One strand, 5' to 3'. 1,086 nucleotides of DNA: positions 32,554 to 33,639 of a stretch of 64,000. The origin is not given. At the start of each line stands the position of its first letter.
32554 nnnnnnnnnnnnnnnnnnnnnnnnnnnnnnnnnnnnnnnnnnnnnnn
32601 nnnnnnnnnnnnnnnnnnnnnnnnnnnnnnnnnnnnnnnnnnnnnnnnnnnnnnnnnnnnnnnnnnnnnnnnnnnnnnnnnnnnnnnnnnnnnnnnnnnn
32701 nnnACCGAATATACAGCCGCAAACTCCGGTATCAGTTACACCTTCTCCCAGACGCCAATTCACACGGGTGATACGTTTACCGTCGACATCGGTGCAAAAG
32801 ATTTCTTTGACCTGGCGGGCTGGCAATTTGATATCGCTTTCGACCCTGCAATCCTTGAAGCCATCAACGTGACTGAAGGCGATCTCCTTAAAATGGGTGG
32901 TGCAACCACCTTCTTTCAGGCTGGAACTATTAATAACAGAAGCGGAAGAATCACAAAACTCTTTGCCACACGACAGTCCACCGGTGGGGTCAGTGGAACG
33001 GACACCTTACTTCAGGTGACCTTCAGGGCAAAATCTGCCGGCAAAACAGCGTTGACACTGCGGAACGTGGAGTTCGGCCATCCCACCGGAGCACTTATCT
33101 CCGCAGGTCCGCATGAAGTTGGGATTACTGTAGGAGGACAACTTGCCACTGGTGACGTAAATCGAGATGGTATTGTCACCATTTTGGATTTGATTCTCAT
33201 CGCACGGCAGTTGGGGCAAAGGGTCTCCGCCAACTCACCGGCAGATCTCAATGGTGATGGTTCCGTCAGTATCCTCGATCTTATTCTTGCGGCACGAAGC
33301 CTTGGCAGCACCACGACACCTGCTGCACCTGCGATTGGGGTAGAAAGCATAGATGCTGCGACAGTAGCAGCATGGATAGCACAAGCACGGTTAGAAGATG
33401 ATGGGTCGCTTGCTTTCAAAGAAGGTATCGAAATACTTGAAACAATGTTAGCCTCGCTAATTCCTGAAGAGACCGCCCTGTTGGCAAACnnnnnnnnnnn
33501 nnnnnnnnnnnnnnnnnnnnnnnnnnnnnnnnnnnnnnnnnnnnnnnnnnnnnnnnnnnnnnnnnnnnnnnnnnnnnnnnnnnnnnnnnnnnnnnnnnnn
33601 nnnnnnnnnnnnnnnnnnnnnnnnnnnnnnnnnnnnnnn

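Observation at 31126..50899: Enzyme-free cohesin-dockerin system: five LRR proteins that each carry both a cohesin and a dockerin, plus a free two-cohesin scaffoldin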

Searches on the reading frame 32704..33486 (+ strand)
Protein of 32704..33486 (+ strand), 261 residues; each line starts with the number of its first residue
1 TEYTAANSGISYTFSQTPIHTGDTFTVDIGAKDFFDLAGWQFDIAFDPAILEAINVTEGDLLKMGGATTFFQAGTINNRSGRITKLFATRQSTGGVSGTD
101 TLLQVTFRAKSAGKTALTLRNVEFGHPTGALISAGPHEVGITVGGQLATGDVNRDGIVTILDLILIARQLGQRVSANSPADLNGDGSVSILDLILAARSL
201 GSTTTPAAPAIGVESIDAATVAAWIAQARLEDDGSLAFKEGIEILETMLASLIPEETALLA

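Call 29: predict_structure(alignment_id=A1)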
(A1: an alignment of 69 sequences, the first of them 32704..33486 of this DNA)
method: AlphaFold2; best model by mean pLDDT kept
length: 261 residues; sequences in the alignment: 69
mean_pLDDT: 84.2   pTM: 0.70
mean pLDDT of the five models: 84.2, 80.7, 80.6, 78.9, 69.9
residues with pLDDT >= 90: 116; 70-90: 115; 50-70: 10; < 50: 20
segments of 3 or more residues with pLDDT < 50: 1-7, 206-214, 258-261
pLDDT, mean of each block of 10 residues (from residue 1): 50 90 94 90 97 98 94 97 97 90 97 94 90 86 87 84 88 86 89 85 54 60 81 77 81 57 40
secondary structure, 60 per line:
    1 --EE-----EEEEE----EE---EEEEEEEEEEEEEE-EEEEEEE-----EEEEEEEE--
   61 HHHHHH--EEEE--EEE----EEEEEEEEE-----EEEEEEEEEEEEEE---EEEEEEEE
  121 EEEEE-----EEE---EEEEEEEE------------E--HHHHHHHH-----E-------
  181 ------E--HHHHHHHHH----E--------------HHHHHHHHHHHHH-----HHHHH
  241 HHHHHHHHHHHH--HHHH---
elements in order: E10-14 E24-37 E39-45 E51-58 H61-66 E69-72 E75-77 E82-90 E96-109 E113-125 E131-133 E137-144 H160-167 H190-198 H218-230 H236-252 H255-258

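Call 32: fold_search(model_id=the predicted structure, library=pdb)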
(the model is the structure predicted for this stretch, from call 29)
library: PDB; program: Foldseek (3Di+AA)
matches with E <= 10: 1737; with E <= 0.001: 87
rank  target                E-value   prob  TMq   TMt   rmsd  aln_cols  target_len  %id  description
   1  2jh2_A                3.0e-09  1.00  0.41  0.76   3.3       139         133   14  X-ray crystal structure of a cohesin-like module from Clostridium perfringens (released 2007-11-06)
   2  4u3s_A                6.5e-09  1.00  0.42  0.64   5.2       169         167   18  Crystal structure of Coh3ScaB-XDoc_M1ScaA complex: A N-terminal interface mutant of type II Cohesin-X-Dockerin complex (released 2015-07-29)
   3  2jh2_B                8.7e-09  1.00  0.43  0.78   3.2       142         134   13  X-ray crystal structure of a cohesin-like module from Clostridium perfringens (released 2007-11-06)
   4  1qzn                  1.3e-08  1.00  0.39  0.57   5.0       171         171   15  Crystal Structure Analysis of a type II cohesin domain from the cellulosome of Acetivibrio cellulolyticus (released 2004-09-21)
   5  2w1n                  1.7e-08  1.00  0.44  0.50   2.8       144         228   15  cohesin and fibronectin type-III double module construct from the Clostridium perfringens glycoside hydrolase GH84C (released 2009-02-03)
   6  2jh2_C                1.8e-08  1.00  0.43  0.81   3.0       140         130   15  X-ray crystal structure of a cohesin-like module from Clostridium perfringens (released 2007-11-06)
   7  2xdh                  2.1e-08  1.00  0.38  0.68   3.0       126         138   18  Non-cellulosomal cohesin from the hyperthermophilic archaeon Archaeoglobus fulgidus (released 2010-05-26)
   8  3l8q_A                2.9e-08  1.00  0.40  0.31   6.3       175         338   15  Structure analysis of the type II cohesin dyad from the adaptor ScaA scaffoldin of Acetivibrio cellulolyticus (released 2010-05-05)
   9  3kcp_A                3.0e-08  1.00  0.35  0.30  20.5       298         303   12  Crystal structure of interacting Clostridium thermocellum multimodular components (released 2010-02-09)
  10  4wi0_A                3.6e-08  1.00  0.44  0.66   5.0       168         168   18  Crystal structure of Coh3ScaB-XDoc_M2ScaA complex: A C-terminal interface mutant of type II Cohesin-X-Dockerin complex (released 2015-10-07)
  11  3f2l                  4.1e-08  1.00  0.40  0.59   3.8       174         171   15  Crystal structure analysis of the K171A mutation of N-terminal type II cohesin 1 from the cellulosomal ScaB subunit of A (released 2008-12-02)
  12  2vo8                  5.8e-08  1.00  0.43  0.78   3.4       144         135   10  Cohesin module from Clostridium perfringens ATCC13124 family 33 glycoside hydrolase. (released 2008-09-02)
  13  3ghp_A                5.8e-08  1.00  0.41  0.54   4.8       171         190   18  Structure of the second type II cohesin module from the adaptor ScaA scaffoldin of Acetivibrio cellulolyticus (includi (released 2009-06-23)
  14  3fnk_A                8.3e-08  1.00  0.43  0.63   4.1       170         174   16  Crystal structure of the second type II cohesin module from the cellulosomal adaptor ScaA scaffoldin of Acetivibrio ce (released 2009-06-23)
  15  3ghp_B                8.3e-08  1.00  0.41  0.57   4.4       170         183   18  Structure of the second type II cohesin module from the adaptor ScaA scaffoldin of Acetivibrio cellulolyticus (includi (released 2009-06-23)
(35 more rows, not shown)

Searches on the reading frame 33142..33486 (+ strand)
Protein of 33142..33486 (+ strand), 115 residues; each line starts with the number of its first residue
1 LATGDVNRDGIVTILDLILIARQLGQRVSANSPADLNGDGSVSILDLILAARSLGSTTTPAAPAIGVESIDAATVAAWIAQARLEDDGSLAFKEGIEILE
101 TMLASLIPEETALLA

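Call 76: search_solved_structures(query=window:33142-33486:+, max_evalue=1, show_alignments=2)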
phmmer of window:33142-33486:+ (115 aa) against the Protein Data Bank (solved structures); distinct sequences matched with E-value up to 1: 136 (the best 60 are shown).
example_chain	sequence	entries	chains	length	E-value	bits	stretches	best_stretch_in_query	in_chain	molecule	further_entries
2y3n_B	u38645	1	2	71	1.4e-06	31.9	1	3-59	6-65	CELLULOSOMAL FAMILY-48 PROCESSIVE GLYCOSIDE HYDROLASE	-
6kg9_A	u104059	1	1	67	0.0012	22.4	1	3-57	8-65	And cellulose-binding endoglucanase family 9 CelL ortholog dockerin domain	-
4zcu_A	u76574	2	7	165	0.0023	21.6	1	2-72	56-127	Calcium-binding mitochondrial carrier protein SCaMC-1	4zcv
4dh2_B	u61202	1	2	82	0.0025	21.5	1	3-36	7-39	Dockerin type 1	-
6kgc_B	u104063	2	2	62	0.0043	20.7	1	3-50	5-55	And cellulose-binding endoglucanase family 9 CelL ortholog dockerin domain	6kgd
4n5x_A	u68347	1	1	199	0.0044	20.7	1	2-72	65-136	Calcium-binding mitochondrial carrier protein SCaMC-1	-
6kge_D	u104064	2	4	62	0.0046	20.6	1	3-51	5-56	And cellulose-binding endoglucanase family 9 CelL ortholog dockerin domain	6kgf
2mte_A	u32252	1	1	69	0.0093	19.6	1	4-52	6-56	Cellulose 1,4-beta-cellobiosidase (reducing end) CelS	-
2ccl_B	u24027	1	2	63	0.0093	19.6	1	3-54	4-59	ENDO-1,4-BETA-XYLANASE Y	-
2jnk_A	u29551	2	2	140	0.0096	19.6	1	2-44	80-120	Hyalurononglucosaminidase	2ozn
1daq_A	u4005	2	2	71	0.0098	19.5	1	4-52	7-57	ENDOGLUCANASE SS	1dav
1ohz_B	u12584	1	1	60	0.014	19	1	4-54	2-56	ENDO-1,4-BETA-XYLANASE Y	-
3ul4_B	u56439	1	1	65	0.017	18.8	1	3-52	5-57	Cellulosome enzyme, dockerin type I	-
6tj5_A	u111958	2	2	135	0.024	18.3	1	34-63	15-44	Calmodulin, putative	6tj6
4fl4_A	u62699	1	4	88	0.028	18.1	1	3-54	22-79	Glycoside hydrolase family 9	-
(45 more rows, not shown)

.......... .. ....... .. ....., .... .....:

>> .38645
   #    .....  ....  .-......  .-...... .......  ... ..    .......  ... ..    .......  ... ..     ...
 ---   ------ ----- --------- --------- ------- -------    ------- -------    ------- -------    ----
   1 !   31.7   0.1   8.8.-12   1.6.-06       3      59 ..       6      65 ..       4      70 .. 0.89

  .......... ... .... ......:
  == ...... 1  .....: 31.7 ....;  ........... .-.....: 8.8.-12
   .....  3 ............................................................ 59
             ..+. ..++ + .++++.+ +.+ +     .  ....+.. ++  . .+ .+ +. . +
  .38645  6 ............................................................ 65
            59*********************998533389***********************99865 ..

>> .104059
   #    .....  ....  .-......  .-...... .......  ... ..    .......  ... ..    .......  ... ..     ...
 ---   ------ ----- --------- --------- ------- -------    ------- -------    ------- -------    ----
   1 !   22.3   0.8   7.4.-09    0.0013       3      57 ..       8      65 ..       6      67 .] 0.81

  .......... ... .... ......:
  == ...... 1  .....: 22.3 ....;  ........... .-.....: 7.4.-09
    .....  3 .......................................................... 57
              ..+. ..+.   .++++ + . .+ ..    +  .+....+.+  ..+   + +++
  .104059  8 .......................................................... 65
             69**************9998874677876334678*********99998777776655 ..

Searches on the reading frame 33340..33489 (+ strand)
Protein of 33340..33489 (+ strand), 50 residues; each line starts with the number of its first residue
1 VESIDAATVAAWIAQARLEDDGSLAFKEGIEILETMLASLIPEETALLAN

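Call 27: search_protein_families(library=pfam, proteins=[window:33340-33489:+], max_evalue=10)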
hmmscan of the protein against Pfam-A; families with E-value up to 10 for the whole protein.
window:33340-33489:+ (50 aa): 1 family
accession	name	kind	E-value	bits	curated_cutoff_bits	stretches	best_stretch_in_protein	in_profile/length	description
PF06812.17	ImpA_N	-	0.057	14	26.9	1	9-39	63-93/119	ImpA, N-terminal, type VI secretion system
